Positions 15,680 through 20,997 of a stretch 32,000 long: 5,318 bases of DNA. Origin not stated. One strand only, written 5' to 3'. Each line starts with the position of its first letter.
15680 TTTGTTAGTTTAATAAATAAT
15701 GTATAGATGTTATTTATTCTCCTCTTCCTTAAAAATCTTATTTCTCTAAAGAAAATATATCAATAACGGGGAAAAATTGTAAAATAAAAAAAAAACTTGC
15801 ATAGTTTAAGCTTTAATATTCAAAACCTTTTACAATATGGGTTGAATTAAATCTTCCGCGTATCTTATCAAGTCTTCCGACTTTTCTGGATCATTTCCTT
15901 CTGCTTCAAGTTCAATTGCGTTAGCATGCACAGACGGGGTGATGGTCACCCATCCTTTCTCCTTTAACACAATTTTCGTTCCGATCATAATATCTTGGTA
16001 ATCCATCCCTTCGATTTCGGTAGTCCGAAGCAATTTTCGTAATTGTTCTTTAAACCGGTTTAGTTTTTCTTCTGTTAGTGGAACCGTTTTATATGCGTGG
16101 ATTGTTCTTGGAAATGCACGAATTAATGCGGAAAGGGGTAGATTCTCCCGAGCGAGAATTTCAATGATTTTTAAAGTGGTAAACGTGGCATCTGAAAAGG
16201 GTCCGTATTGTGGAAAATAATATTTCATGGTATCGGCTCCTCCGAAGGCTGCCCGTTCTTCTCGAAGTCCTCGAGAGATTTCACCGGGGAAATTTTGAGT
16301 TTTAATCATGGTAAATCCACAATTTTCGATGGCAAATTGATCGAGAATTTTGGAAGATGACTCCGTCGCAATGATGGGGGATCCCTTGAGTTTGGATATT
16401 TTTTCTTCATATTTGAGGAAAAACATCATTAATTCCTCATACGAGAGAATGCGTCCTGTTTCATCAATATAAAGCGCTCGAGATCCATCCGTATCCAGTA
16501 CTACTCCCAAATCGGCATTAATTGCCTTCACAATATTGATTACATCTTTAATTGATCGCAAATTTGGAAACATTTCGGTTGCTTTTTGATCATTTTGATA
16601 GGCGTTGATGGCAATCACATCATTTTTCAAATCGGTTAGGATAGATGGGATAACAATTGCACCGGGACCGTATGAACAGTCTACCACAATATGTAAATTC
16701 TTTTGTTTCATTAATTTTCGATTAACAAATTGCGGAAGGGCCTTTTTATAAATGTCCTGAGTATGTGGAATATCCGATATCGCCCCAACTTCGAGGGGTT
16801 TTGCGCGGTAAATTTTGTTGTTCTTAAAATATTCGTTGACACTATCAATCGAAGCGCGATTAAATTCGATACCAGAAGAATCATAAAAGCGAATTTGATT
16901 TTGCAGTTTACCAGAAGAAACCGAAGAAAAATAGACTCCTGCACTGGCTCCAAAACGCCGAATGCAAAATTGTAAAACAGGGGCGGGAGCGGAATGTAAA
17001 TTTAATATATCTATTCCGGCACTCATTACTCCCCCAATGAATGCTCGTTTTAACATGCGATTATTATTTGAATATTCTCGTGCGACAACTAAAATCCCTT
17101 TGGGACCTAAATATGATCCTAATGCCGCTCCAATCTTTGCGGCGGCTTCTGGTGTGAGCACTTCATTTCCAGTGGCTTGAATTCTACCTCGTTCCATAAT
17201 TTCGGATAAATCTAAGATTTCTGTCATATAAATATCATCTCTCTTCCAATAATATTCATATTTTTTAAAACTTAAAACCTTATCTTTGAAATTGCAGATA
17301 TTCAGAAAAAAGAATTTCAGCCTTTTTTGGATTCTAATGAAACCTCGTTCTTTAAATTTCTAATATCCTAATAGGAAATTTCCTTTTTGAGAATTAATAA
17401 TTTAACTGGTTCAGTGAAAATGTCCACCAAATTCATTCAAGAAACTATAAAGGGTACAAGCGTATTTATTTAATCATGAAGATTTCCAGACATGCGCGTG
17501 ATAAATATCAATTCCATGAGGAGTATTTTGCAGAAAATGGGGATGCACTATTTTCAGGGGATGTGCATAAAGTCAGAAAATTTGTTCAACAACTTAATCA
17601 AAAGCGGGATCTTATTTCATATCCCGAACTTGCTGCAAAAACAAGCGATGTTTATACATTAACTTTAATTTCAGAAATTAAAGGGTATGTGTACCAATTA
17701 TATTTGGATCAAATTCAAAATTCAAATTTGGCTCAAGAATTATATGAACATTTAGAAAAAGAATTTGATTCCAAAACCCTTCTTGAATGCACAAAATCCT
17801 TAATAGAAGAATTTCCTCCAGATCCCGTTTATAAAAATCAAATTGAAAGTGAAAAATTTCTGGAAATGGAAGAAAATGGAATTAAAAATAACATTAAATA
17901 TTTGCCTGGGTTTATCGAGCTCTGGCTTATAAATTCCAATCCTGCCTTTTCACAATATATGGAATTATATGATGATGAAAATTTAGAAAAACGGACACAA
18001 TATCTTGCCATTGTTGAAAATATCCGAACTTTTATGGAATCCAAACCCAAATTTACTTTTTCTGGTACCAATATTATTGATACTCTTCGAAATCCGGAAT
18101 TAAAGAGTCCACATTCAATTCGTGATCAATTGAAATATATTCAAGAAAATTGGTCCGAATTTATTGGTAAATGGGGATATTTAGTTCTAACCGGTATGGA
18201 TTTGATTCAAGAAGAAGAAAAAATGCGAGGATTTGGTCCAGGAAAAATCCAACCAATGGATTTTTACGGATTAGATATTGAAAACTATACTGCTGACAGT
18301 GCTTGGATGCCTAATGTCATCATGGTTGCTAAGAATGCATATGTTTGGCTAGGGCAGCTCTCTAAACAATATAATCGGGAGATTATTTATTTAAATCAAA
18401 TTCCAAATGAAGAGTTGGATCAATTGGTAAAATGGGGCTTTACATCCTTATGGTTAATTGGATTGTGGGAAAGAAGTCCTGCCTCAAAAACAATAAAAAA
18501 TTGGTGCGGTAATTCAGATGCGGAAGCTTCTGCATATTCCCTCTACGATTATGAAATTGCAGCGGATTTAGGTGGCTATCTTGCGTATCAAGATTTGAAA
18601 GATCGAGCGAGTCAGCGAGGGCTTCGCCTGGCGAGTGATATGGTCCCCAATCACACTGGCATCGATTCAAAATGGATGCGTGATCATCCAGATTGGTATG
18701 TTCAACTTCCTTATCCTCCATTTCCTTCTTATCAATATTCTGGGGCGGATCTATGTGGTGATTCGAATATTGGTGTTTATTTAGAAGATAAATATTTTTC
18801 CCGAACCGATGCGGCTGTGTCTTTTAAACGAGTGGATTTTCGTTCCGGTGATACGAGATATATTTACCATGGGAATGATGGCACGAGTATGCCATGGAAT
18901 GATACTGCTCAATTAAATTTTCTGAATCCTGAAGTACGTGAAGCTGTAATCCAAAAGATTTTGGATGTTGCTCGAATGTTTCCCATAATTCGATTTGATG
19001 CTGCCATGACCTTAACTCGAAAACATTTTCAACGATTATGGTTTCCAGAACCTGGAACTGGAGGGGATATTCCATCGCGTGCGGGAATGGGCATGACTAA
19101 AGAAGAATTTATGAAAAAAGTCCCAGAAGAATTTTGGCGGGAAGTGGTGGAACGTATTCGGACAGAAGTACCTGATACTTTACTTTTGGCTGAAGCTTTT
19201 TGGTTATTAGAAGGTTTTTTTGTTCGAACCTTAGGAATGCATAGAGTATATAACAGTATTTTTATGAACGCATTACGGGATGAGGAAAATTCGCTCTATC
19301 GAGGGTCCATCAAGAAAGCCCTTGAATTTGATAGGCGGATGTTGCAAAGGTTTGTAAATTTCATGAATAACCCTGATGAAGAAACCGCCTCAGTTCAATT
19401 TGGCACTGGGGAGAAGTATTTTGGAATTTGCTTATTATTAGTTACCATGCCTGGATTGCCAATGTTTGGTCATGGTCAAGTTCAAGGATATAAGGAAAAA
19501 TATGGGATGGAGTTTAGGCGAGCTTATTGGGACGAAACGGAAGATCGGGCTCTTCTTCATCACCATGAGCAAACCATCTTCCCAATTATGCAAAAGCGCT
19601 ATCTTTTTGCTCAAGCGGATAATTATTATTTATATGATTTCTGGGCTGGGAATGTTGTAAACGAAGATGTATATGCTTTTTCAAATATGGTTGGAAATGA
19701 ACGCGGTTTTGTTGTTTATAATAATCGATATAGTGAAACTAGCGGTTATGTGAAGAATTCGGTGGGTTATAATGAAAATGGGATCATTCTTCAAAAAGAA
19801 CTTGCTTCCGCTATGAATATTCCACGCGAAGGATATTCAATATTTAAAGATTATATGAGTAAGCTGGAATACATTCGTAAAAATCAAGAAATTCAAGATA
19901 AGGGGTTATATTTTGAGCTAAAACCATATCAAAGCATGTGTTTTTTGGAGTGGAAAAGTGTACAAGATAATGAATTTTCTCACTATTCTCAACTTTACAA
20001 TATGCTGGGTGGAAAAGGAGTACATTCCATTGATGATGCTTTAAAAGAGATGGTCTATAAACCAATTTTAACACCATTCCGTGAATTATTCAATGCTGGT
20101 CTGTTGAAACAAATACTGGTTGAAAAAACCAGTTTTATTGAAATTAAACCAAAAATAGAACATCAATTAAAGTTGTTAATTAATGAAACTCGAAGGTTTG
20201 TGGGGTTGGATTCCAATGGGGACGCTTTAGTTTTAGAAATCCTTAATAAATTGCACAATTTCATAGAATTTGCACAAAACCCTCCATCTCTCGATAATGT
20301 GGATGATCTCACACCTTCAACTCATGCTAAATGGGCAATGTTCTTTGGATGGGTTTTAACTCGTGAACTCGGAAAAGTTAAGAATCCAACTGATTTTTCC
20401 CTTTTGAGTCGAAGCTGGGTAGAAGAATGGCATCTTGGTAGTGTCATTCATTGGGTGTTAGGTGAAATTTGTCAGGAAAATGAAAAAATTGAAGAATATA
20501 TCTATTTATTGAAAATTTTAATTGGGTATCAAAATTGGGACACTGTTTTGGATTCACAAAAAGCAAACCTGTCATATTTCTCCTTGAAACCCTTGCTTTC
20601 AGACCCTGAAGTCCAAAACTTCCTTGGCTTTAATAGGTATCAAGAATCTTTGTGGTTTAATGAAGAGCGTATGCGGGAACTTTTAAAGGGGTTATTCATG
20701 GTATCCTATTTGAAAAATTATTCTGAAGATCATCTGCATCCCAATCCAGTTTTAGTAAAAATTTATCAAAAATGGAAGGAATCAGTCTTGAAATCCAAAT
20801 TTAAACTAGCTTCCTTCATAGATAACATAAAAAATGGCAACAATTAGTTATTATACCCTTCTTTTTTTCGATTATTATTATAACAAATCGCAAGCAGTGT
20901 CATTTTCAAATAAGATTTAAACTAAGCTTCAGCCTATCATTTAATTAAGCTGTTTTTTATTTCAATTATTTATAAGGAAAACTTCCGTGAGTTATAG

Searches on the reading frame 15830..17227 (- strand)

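Call 18: search_protein_families(library=pfam, proteins=[window:15830-17227:-], max_evalue=0.001)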
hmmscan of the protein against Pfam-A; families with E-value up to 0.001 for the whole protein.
window:15830-17227:- (465 aa): 3 families
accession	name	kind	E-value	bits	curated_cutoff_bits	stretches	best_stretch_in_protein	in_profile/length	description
PF02878.22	PGM_PMM_I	-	8.9e-20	71.2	22.5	1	19-138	13-135/138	Phosphoglucomutase/phosphomannomutase, alpha/beta/alpha domain I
PF02879.22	PGM_PMM_II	-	4.1e-14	53.4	29.3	1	160-258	3-103/103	Phosphoglucomutase/phosphomannomutase, alpha/beta/alpha domain II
PF02880.22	PGM_PMM_III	-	1.7e-07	31.8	20.7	1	265-373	4-112/115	Phosphoglucomutase/phosphomannomutase, alpha/beta/alpha domain III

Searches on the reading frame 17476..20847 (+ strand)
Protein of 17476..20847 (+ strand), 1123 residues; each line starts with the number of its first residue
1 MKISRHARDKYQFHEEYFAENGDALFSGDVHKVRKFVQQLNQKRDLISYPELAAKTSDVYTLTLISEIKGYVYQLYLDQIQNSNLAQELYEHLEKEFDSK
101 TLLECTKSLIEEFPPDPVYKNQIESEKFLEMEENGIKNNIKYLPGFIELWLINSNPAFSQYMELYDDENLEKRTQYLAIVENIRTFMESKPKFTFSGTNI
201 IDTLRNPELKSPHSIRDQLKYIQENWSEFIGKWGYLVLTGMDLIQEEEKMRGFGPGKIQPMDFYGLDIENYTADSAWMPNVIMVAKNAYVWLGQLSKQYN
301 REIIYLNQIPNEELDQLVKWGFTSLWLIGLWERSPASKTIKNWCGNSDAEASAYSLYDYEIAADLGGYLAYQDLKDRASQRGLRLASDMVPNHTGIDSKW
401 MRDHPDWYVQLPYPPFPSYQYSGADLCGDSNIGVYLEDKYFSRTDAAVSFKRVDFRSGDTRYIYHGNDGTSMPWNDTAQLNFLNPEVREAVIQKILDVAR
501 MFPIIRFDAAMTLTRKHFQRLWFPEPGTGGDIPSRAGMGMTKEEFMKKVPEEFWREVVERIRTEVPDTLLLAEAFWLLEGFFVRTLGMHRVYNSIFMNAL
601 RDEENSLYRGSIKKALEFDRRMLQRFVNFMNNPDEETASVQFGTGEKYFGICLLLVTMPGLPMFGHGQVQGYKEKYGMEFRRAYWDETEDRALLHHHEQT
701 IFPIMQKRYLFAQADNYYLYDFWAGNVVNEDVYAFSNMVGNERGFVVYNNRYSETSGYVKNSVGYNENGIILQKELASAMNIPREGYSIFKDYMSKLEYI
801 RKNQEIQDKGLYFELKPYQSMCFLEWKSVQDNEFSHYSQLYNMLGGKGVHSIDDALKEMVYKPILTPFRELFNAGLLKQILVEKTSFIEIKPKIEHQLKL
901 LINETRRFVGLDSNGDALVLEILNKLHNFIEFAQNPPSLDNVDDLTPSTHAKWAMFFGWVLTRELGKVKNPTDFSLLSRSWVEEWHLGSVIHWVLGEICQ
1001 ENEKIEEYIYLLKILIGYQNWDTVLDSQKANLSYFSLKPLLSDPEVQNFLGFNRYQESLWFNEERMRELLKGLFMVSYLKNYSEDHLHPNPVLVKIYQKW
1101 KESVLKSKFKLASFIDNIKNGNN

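Call 19: search_protein_families(library=pfam, proteins=[window:17476-20847:+], max_evalue=0.01)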
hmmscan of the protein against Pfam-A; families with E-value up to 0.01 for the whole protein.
window:17476-20847:+ (1123 aa): 1 family
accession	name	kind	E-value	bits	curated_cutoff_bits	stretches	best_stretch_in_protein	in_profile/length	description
PF00128.31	Alpha-amylase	-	1.6e-07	31.4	22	1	312-690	23-368/446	Alpha amylase, catalytic domain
